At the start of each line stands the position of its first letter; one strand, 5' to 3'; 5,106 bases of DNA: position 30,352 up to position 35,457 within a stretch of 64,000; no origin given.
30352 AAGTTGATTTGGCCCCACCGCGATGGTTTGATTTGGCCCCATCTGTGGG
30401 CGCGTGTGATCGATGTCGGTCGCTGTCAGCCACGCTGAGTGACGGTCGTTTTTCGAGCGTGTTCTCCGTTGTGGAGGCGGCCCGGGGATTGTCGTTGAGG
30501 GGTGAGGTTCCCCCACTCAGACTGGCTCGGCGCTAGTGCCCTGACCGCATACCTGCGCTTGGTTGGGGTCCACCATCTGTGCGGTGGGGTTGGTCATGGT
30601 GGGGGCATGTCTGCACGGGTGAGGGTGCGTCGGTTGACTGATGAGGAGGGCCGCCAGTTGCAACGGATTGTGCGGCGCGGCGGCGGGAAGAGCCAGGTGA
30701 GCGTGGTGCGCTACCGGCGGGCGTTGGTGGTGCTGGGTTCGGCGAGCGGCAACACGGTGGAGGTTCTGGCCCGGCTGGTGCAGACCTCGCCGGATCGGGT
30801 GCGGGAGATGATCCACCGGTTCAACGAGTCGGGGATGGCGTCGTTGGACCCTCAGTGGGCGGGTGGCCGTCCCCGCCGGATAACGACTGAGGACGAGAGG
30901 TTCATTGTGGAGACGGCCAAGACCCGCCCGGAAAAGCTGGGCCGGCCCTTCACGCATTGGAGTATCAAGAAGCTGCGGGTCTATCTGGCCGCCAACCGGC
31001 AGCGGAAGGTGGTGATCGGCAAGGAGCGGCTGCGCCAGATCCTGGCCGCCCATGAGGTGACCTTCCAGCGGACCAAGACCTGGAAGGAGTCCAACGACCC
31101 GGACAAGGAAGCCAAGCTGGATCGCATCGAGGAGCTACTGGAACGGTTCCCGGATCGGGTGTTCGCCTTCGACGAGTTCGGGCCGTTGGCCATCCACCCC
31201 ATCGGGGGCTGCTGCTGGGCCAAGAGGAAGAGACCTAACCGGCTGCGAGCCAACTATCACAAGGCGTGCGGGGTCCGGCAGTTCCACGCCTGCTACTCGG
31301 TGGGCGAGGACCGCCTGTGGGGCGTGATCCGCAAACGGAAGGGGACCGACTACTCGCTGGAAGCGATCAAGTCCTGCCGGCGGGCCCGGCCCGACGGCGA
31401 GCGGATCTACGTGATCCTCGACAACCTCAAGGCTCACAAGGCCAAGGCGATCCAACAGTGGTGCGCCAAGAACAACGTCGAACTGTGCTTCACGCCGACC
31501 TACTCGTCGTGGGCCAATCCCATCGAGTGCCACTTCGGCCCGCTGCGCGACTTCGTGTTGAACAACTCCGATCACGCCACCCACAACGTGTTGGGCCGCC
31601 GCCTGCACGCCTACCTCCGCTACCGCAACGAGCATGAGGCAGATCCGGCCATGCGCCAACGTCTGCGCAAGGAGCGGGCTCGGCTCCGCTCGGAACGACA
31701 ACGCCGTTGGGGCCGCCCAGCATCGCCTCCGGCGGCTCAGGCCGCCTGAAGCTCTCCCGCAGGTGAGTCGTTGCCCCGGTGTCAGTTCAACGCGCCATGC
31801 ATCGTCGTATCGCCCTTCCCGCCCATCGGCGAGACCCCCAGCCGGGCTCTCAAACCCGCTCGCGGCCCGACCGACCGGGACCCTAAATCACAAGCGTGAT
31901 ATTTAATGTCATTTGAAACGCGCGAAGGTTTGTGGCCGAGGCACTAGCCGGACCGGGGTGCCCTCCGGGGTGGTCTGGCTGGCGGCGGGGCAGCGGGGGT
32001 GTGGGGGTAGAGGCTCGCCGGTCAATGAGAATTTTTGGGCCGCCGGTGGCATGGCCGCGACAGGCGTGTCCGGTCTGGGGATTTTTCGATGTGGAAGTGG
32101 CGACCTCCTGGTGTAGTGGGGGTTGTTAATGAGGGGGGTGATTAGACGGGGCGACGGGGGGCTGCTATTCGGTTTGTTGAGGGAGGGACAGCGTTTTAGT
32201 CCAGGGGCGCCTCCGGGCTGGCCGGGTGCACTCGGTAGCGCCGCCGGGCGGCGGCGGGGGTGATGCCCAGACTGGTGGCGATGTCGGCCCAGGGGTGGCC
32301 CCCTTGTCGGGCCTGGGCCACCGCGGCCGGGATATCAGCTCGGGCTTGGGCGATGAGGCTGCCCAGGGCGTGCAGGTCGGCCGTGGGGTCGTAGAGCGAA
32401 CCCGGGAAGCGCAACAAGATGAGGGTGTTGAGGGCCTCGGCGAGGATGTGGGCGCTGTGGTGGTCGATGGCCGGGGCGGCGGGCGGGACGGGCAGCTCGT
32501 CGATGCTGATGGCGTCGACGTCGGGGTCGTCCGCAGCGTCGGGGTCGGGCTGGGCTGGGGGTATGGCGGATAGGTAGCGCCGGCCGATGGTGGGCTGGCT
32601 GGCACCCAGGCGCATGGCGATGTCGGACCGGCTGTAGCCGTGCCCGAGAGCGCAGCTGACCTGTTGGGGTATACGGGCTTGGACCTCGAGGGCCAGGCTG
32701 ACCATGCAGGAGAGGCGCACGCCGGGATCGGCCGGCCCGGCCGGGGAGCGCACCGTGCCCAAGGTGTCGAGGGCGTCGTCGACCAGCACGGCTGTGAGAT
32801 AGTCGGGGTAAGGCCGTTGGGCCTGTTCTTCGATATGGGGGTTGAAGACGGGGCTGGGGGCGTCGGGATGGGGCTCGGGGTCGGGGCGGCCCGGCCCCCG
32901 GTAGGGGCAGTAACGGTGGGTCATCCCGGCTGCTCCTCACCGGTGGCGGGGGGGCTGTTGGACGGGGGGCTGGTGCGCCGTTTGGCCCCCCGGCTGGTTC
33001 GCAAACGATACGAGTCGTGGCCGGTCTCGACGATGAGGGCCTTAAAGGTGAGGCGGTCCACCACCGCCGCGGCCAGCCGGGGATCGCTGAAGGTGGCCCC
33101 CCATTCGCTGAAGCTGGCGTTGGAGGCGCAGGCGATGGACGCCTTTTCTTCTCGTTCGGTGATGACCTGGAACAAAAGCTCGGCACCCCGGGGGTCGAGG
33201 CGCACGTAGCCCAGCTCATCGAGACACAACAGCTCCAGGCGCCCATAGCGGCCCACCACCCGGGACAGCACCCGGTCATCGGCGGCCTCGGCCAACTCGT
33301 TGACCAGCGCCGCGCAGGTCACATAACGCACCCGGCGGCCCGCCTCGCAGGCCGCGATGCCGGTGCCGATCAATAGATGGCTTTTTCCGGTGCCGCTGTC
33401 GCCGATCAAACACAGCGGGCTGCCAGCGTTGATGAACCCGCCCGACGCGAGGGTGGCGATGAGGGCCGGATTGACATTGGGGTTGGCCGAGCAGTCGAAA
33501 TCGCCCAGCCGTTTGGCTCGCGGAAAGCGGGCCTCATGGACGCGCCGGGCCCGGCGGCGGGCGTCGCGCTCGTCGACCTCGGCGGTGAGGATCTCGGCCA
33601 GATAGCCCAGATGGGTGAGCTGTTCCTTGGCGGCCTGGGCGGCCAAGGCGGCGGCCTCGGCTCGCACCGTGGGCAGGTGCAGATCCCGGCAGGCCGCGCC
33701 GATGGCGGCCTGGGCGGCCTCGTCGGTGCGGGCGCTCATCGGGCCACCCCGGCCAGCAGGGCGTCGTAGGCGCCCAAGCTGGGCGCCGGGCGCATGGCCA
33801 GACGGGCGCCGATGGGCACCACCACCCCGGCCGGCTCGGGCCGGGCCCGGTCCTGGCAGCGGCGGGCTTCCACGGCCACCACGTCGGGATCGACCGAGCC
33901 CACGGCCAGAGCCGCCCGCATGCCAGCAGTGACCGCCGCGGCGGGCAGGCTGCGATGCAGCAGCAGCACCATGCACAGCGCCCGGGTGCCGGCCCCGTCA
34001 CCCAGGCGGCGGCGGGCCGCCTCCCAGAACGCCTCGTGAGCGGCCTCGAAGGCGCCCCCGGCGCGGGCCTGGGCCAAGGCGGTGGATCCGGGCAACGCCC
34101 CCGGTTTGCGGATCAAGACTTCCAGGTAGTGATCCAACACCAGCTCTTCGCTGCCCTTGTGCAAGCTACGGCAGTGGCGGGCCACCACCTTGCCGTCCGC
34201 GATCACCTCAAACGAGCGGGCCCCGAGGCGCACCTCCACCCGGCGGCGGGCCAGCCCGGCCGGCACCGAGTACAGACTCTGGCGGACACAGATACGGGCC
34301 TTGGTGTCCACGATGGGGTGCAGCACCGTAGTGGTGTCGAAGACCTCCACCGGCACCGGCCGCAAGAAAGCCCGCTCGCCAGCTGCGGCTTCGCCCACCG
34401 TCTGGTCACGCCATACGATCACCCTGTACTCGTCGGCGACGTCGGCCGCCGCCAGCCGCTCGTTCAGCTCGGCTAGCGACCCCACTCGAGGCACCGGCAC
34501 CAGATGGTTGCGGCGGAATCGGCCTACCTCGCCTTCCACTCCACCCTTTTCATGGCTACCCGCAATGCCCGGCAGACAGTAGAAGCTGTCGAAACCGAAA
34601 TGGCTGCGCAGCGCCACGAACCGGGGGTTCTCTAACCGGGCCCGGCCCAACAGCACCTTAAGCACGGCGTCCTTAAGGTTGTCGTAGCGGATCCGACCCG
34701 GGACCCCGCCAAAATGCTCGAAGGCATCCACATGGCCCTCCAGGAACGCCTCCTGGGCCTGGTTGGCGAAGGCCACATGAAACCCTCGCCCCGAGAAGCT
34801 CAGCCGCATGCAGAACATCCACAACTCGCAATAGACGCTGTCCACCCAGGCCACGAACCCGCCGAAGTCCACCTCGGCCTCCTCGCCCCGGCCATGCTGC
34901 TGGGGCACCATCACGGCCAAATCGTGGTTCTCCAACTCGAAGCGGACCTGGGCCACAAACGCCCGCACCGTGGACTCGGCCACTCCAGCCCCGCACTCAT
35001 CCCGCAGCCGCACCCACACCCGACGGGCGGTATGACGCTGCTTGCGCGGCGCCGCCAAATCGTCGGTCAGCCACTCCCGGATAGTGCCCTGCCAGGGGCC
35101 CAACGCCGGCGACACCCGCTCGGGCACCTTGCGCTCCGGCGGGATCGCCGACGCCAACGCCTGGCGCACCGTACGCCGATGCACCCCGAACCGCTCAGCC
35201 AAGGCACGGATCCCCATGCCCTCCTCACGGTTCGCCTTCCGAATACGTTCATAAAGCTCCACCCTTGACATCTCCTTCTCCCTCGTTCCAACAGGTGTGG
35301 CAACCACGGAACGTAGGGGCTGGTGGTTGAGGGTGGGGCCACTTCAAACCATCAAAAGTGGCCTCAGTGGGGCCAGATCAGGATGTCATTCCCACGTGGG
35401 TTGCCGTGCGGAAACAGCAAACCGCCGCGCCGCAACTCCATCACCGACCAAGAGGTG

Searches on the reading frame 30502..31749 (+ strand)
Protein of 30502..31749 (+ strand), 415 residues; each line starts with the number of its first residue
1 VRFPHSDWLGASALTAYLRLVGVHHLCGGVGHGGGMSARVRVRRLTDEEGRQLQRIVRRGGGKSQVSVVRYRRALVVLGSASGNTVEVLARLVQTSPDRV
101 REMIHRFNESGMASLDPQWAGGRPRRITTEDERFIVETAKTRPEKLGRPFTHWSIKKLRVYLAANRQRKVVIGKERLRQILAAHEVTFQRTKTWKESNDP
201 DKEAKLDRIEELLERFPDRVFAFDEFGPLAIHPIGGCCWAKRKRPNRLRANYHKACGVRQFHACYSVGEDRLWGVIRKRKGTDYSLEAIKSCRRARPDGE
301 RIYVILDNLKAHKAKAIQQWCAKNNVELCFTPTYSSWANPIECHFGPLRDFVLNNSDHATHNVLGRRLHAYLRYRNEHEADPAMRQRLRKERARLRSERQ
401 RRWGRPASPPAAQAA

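Call 43: search_protein_families(library=pfam, proteins=[window:30502-31749:+], max_evalue=0.001)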
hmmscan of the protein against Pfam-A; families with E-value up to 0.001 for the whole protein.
window:30502-31749:+ (415 aa): 5 families
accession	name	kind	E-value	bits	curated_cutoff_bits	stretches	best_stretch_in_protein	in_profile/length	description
PF13358.12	DDE_3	-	7.4e-15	55.5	28.6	1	268-359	48-140/146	DDE superfamily endonuclease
PF13565.12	HTH_32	-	1.6e-13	51.4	33.7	1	100-181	2-73/73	Homeodomain-like domain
PF13551.12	HTH_29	-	2.4e-11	44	28.1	1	73-132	1-63/64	Winged helix-turn helix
PF13518.12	HTH_28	-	2.3e-06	28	25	1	72-124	1-51/52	Helix-turn-helix domain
PF13384.12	HTH_23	-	2.4e-05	24.4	24.6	1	70-115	4-49/50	Homeodomain-like domain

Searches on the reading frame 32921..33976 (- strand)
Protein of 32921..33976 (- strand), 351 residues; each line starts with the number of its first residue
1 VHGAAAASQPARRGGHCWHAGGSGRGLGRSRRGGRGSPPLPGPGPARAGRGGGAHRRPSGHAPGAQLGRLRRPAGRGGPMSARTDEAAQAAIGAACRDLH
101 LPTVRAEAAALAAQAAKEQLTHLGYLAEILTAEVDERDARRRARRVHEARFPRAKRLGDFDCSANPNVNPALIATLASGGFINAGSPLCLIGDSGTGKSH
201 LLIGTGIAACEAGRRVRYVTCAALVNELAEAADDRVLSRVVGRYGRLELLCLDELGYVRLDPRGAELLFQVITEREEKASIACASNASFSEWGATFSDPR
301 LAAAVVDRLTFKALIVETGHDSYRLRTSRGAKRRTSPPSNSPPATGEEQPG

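Call 43: search_protein_families(library=pfam, proteins=[window:32921-33976:-], max_evalue=0.001)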
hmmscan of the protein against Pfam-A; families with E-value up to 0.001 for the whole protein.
window:32921-33976:- (351 aa): 2 families
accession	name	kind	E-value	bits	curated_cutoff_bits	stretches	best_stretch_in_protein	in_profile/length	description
PF01695.23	IstB_IS21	-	2.9e-58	197.6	24.1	1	95-329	2-236/238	IstB-like ATP binding protein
PF00308.24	Bac_DnaA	-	8.8e-07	29.7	23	1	186-277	35-128/162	Bacterial DnaA ATPAse domain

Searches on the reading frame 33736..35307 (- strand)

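Call 43: search_protein_families(library=pfam, proteins=[window:33736-35307:-], max_evalue=0.001)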
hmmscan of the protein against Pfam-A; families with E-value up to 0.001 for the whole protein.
window:33736-35307:- (523 aa): 3 families
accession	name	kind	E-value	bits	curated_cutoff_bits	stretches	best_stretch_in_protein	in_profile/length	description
PF22483.2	Mu-transpos_C_2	-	1.4e-12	47.6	27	1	319-386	2-69/73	Mu transposase, C-terminal domain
PF13384.12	HTH_23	-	0.00043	20.4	24.6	0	28-51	15-38/50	Homeodomain-like domain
PF00392.27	GntR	-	0.00064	19.8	27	0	19-52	10-46/64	Bacterial regulatory proteins, gntR family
